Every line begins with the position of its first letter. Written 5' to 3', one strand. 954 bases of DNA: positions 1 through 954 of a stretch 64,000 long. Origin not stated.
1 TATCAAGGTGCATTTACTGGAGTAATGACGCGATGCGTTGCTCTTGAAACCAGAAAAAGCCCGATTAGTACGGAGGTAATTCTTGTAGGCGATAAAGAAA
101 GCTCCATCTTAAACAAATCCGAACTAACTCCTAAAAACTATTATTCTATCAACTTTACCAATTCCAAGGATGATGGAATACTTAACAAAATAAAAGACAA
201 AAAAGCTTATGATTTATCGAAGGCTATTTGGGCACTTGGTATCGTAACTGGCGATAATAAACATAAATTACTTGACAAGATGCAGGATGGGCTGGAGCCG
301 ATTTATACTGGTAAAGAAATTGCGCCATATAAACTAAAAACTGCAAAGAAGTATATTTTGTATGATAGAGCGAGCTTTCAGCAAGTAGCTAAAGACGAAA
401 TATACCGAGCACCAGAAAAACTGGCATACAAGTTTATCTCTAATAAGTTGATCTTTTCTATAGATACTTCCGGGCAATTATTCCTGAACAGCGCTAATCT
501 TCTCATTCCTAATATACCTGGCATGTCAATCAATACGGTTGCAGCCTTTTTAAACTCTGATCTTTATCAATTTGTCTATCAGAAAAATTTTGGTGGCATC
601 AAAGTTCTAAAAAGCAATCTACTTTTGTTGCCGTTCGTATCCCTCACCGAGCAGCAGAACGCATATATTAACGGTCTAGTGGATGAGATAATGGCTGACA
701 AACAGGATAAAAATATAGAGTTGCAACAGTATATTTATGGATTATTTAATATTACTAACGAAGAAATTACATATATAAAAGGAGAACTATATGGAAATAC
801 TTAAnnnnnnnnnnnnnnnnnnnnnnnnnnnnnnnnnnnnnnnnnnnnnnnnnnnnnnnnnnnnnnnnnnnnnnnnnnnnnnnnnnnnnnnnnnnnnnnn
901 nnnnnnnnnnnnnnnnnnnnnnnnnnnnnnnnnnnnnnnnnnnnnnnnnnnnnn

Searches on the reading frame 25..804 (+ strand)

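Call 15: search_protein_families(library=pfam, proteins=[window:25-804:+], max_evalue=0.01)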
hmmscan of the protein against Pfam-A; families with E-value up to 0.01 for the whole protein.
window:25-804:+ (259 aa): 1 family
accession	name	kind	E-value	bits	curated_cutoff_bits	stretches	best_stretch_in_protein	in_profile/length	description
PF12950.13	TaqI_C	-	1.6e-19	70.8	26.5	1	92-189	2-98/118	TaqI-like C-terminal specificity domain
